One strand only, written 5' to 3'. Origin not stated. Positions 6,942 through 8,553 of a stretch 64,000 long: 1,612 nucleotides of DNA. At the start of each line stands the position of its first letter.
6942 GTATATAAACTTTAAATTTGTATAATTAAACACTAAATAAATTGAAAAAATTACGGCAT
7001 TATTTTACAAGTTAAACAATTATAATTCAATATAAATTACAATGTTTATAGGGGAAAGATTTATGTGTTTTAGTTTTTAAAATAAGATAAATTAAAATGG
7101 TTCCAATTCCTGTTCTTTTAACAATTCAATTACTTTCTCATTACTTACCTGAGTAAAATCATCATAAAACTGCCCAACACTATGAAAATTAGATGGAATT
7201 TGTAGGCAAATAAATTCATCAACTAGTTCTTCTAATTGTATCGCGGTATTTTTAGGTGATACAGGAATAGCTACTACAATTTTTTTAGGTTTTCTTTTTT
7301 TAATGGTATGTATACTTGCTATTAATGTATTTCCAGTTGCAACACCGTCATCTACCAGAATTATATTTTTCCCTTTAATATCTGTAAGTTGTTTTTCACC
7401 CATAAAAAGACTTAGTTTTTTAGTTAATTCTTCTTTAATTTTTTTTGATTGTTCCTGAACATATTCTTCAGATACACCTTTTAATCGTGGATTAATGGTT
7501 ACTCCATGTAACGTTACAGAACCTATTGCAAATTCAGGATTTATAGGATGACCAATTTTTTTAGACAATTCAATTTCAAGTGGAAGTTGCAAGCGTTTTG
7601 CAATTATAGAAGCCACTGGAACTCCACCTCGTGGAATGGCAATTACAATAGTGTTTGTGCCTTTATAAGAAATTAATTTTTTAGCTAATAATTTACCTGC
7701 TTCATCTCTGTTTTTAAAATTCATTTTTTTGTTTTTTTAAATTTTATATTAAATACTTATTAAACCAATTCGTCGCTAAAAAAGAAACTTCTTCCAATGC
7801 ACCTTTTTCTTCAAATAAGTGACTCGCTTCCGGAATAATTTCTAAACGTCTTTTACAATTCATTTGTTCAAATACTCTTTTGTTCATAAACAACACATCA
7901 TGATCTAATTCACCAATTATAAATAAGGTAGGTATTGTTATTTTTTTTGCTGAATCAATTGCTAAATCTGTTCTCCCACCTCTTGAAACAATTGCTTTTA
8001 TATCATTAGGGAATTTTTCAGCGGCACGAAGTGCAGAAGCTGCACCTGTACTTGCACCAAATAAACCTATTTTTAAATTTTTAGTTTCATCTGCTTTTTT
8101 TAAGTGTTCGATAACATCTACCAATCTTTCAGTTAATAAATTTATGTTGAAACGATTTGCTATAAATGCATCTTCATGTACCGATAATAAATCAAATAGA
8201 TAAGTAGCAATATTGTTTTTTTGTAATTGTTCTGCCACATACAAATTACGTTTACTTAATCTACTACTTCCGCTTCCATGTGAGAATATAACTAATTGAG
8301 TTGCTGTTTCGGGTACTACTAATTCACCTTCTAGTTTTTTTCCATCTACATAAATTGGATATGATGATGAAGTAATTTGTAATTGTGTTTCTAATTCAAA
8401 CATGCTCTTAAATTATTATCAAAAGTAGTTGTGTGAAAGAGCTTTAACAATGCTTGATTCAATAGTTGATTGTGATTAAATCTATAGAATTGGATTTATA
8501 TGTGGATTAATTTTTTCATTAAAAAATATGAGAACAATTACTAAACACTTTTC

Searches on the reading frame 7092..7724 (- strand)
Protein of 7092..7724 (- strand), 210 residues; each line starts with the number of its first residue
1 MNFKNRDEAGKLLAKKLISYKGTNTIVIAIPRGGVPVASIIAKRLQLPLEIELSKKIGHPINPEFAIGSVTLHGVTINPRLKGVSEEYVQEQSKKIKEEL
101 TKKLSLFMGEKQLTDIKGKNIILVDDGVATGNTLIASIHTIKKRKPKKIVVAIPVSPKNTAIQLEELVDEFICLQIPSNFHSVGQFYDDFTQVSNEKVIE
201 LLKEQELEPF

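Call 19: search_protein_families(library=pfam, proteins=[window:7092-7724:-])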
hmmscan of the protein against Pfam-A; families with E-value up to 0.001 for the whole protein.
window:7092-7724:- (210 aa): 4 families
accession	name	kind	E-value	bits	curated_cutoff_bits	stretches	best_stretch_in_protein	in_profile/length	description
PF00156.33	Pribosyltran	-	6.4e-23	81.3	26.3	1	8-190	14-157/158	Phosphoribosyl transferase domain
PF15609.12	PRTase_2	-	2.3e-05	24.5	28.8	1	117-153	118-154/188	Phosphoribosyl transferase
PF14681.12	UPRTase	-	0.00033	20.6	27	1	113-159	115-163/206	Uracil phosphoribosyltransferase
PF24390.1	PRTase-CE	-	0.00041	20.8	27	1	91-152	79-143/253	PRTase-CE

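Call 36: find_encoding_contigs(protein=window:7092-7724:-, flank=3000, max_places=6)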
Protein window:7092-7724:- (210 aa): 8 contigs read that carry it; 6 places shown.
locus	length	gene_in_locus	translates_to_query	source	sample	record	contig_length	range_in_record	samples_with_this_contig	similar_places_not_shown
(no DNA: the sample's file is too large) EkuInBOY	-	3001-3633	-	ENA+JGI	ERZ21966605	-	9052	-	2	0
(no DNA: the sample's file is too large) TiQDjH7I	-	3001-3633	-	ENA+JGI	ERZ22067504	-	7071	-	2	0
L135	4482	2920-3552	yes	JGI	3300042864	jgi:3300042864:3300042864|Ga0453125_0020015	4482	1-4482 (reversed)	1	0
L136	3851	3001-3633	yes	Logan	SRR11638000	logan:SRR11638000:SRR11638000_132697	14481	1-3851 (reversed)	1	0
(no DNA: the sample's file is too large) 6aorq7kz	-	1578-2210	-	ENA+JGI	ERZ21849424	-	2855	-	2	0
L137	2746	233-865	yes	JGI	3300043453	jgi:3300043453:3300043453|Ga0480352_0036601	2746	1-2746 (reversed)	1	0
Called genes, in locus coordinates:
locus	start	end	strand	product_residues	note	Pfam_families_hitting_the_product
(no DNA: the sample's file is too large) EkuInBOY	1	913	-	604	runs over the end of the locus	PF14716:HHH_8, PF14520:HHH_5 (weak), PF14791:DNA_pol_B_thumb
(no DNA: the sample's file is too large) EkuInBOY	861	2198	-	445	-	PF05139:Erythro_esteras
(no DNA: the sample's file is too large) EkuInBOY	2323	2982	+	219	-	PF12146:Hydrolase_4 (weak), PF20408:Abhydrolase_11 (weak), PF00561:Abhydrolase_1 (faint), PF01738:DLH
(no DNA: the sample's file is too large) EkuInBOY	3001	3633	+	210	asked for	PF00156:Pribosyltran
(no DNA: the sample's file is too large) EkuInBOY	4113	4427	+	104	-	-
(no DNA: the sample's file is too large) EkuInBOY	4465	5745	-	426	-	PF00675:Peptidase_M16, PF05193:Peptidase_M16_C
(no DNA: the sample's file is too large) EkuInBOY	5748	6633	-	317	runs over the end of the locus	PF01467:CTP_transf_like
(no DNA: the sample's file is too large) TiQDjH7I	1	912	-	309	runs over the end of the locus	?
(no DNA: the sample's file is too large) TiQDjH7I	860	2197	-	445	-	PF05139:Erythro_esteras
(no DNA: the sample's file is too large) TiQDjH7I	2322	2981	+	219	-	PF12146:Hydrolase_4 (weak), PF20408:Abhydrolase_11 (weak), PF00561:Abhydrolase_1 (faint), PF01738:DLH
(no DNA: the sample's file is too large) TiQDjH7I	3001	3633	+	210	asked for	PF00156:Pribosyltran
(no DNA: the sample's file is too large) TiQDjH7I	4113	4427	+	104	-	-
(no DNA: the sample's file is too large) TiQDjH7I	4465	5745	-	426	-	PF00675:Peptidase_M16, PF05193:Peptidase_M16_C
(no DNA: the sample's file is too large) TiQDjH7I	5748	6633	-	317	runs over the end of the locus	PF01467:CTP_transf_like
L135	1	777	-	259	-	?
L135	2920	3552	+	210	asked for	PF00156:Pribosyltran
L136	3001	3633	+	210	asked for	PF00156:Pribosyltran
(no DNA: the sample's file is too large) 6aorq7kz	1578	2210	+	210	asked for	PF00156:Pribosyltran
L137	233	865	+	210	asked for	PF00156:Pribosyltran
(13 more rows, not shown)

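Call 37: find_homologous_proteins(query=window:7092-7724:-, max_evalue=1e-30)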
Query window:7092-7724:- (210 aa): 6774 proteins with E <= 1e-30 among 7835 candidates; the best 120 are listed.
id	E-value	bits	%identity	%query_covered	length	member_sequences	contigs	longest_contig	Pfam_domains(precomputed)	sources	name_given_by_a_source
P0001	1.4e-128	444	100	100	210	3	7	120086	PF00156.34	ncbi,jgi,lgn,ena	jgi:predicted phosphoribosyltransferase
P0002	1.4e-127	441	99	100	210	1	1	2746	PF00156.34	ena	-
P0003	2.6e-125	434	98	99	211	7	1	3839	PF00156.34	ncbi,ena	-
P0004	5.3e-125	433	99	99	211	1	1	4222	PF00156.34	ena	-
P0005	3.9e-124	430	98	100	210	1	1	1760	PF00156.34,PF15609.13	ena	-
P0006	5.1e-112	390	87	99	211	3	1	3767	PF00156.34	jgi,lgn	jgi:predicted phosphoribosyltransferase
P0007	2.3e-98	346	77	99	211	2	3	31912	PF00156.34,PF15609.13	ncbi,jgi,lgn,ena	jgi:putative phosphoribosyl transferase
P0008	1.3e-97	343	76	99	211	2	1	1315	PF00156.34,PF15609.13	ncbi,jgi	jgi:putative phosphoribosyl transferase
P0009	5.5e-97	341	75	99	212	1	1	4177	PF00156.34,PF15609.13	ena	-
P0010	3.3e-96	339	75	99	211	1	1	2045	PF00156.34,PF15609.13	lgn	-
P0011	8.2e-96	337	75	99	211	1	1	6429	PF00156.34,PF15609.13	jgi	jgi:predicted phosphoribosyltransferase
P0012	1.9e-95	336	75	99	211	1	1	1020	PF00156.34,PF15609.13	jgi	jgi:predicted phosphoribosyltransferase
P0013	4.3e-95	335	75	99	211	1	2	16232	PF00156.34,PF15609.13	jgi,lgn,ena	-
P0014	9.2e-76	272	59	97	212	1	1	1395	PF00156.34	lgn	-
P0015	5.0e-74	266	60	96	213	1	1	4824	PF00156.34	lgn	-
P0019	1.5e-72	262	62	95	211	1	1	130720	PF00156.34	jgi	-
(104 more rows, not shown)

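Call 38: find_encoding_contigs(protein=P0007, flank=10000, max_places=3)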
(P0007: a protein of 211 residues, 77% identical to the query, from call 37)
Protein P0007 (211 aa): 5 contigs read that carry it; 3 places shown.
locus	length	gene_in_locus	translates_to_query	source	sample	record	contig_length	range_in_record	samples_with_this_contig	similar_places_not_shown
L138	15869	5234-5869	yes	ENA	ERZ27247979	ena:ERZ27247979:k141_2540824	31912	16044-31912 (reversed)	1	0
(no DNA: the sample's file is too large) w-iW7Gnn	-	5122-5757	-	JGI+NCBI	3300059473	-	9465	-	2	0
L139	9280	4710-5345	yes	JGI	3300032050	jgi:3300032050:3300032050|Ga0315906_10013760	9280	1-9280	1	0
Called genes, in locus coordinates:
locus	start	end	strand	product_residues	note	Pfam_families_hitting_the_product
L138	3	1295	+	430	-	?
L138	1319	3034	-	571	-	PF14520:HHH_5 (faint), PF14716:HHH_8, PF12836:HHH_3 (faint), PF14792:DNA_pol_B_palm (weak), PF14791:DNA_pol_B_thumb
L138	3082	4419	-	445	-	PF05139:Erythro_esteras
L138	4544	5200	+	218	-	PF00561:Abhydrolase_1 (faint), PF12146:Hydrolase_4 (faint), PF01738:DLH (weak)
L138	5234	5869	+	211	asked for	PF00156:Pribosyltran, PF15609:PRTase_2 (weak)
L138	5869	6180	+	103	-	-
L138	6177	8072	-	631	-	PF00989:PAS (faint), PF13188:PAS_8 (faint), PF13426:PAS_9 (weak), PF08447:PAS_3 (weak), PF00512:HisKA, PF02518:HATPase_c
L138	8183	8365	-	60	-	-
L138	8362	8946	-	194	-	-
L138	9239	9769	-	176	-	-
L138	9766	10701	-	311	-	-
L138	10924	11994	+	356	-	PF04166:PdxA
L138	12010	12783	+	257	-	PF01416:PseudoU_synth_1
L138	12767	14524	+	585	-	PF00664:ABC_membrane, PF00005:ABC_tran, PF02463:SMC_N (faint)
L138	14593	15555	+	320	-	PF01075:Glyco_transf_9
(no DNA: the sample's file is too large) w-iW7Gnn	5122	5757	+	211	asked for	PF00156:Pribosyltran, PF15609:PRTase_2 (weak)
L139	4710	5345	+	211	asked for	PF00156:Pribosyltran, PF15609:PRTase_2 (weak)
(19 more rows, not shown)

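Call 39: find_encoding_contigs(protein=P0013, flank=10000, max_places=3)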
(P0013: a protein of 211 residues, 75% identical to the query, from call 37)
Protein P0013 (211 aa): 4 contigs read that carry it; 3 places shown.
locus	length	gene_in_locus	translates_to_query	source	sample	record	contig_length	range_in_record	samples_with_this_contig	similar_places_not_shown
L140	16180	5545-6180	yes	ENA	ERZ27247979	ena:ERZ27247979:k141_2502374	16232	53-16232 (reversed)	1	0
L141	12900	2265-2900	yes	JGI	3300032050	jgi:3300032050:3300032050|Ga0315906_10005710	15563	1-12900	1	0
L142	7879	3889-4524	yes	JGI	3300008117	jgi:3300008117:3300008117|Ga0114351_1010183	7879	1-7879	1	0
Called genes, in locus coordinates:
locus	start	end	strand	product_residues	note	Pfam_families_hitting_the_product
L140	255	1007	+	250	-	-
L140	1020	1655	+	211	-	PF00753:Lactamase_B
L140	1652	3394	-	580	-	PF14716:HHH_8, PF14520:HHH_5 (faint), PF14791:DNA_pol_B_thumb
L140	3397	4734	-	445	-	PF05139:Erythro_esteras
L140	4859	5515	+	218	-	PF00561:Abhydrolase_1 (faint), PF12146:Hydrolase_4 (faint), PF01738:DLH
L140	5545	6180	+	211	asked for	PF00156:Pribosyltran, PF15609:PRTase_2 (faint)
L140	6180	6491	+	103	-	-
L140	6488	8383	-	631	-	PF00989:PAS (faint), PF13188:PAS_8 (faint), PF13426:PAS_9, PF08447:PAS_3 (weak), PF00512:HisKA, PF02518:HATPase_c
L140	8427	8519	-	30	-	-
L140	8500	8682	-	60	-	-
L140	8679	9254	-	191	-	-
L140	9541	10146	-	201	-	-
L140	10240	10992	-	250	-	PF00149:Metallophos, PF12850:Metallophos_2 (faint)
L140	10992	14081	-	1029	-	PF01433:Peptidase_M1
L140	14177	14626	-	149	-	-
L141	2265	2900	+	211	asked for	PF00156:Pribosyltran, PF15609:PRTase_2 (faint)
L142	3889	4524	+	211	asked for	PF00156:Pribosyltran, PF15609:PRTase_2 (faint)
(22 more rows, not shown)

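Call 40: find_encoding_contigs(protein=P0006, flank=10000, max_places=2)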
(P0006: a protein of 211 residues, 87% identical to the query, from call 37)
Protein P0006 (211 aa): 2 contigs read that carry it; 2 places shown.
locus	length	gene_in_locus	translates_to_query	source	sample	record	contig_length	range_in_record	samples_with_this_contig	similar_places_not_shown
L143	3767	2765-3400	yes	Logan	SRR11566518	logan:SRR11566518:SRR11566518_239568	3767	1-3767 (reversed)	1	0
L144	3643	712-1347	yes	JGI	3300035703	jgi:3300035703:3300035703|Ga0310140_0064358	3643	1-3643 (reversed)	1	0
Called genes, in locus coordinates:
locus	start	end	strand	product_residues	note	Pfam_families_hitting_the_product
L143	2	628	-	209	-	?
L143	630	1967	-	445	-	PF05139:Erythro_esteras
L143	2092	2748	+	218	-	PF00561:Abhydrolase_1 (faint), PF12146:Hydrolase_4 (faint), PF20408:Abhydrolase_11 (faint), PF01738:DLH, PF08840:BAAT_C (faint)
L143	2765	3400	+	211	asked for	PF00156:Pribosyltran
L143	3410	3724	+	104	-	-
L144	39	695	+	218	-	PF00561:Abhydrolase_1 (faint), PF12146:Hydrolase_4 (faint), PF20408:Abhydrolase_11 (faint), PF01738:DLH, PF08840:BAAT_C (faint)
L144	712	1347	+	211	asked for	PF00156:Pribosyltran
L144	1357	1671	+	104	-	-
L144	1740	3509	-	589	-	-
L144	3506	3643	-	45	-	PF04545:Sigma70_r4 (weak), PF08281:Sigma70_r4_2 (weak)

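Call 41: find_encoding_contigs(protein=P0019, flank=10000, max_places=2)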
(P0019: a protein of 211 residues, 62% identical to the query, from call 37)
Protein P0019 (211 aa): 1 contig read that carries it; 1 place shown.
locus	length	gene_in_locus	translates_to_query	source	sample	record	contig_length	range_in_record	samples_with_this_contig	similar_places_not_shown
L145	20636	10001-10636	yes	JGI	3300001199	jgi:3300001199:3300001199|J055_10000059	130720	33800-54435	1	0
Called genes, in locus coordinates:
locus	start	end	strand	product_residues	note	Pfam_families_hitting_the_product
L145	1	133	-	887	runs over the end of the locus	PF00690:Cation_ATPase_N, PF00122:E1-E2_ATPase, PF08282:Hydrolase_3 (faint), PF00702:Hydrolase, PF13246:Cation_ATPase, PF00689:Cation_ATPase_C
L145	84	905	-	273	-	PF04471:Mrr_cat (faint), PF22357:AF1548-like_C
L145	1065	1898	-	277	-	PF00582:Usp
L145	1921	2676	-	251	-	PF00106:adh_short, PF08659:KR, PF23441:SDR (faint), PF13561:adh_short_C2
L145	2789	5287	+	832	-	PF01326:PPDK_N, PF00391:PEP-utilizers, PF02896:PEP-utilizers_C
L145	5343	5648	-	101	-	PF02482:Ribosomal_S30AE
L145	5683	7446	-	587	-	PF14716:HHH_8, PF14520:HHH_5 (faint), PF14792:DNA_pol_B_palm (weak), PF14791:DNA_pol_B_thumb, PF02811:PHP (faint)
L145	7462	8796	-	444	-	PF05139:Erythro_esteras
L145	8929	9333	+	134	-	-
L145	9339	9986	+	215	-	-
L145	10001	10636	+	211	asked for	PF00156:Pribosyltran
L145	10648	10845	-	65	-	-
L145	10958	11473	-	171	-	PF00571:CBS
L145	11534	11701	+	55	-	-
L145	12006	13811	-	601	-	PF00664:ABC_membrane, PF00005:ABC_tran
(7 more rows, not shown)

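Call 67: list_cluster_members(proteins=[P0001, P0122])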
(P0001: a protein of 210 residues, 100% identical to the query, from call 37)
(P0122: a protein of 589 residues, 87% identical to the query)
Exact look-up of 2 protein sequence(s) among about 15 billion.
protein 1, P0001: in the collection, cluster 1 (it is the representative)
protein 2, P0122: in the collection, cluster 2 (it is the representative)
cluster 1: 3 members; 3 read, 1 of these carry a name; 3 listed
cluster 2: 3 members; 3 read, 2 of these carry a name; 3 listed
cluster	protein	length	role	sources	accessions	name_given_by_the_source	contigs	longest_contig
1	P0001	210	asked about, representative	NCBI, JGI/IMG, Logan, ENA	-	predicted phosphoribosyltransferase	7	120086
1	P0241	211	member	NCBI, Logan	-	-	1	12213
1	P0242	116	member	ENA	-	-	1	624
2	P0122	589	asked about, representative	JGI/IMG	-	N-acetylmuramoyl-L-alanine amidase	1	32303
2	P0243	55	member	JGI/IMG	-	hypothetical protein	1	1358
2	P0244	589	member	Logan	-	-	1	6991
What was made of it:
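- Tried and rejected: Organism name: the cluster look-up gave no taxon (call 67).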

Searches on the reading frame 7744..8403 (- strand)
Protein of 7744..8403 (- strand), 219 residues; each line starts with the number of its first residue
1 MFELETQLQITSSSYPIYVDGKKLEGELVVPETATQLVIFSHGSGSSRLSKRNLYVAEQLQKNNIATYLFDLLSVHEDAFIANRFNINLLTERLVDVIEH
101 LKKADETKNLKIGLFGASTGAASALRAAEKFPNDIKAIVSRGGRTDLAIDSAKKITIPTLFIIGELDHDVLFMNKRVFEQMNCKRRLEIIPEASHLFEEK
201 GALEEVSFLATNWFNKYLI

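Call 19: search_protein_families(library=pfam, proteins=[window:7744-8403:-])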
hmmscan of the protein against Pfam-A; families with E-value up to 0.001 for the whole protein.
window:7744-8403:- (219 aa): 6 families
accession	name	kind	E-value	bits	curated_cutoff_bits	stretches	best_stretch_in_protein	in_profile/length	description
PF12146.15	Hydrolase_4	-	4.5e-10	39.7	27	1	35-140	4-106/239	Serine aminopeptidase, S33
PF01738.24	DLH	-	2.9e-08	34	21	1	90-201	77-192/217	Dienelactone hydrolase family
PF00561.26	Abhydrolase_1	-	1.3e-06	28.7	25.8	1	37-143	2-102/245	alpha/beta hydrolase fold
PF20408.4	Abhydrolase_11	-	5.9e-06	26.6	27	1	36-200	3-170/193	Alpha/beta hydrolase domain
PF02230.22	Abhydrolase_2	-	8.2e-05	23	23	0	70-171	67-171/217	Phospholipase/Carboxylesterase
PF00326.27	Peptidase_S9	-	0.00036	20.5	22.6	0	94-148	48-102/213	Prolyl oligopeptidase family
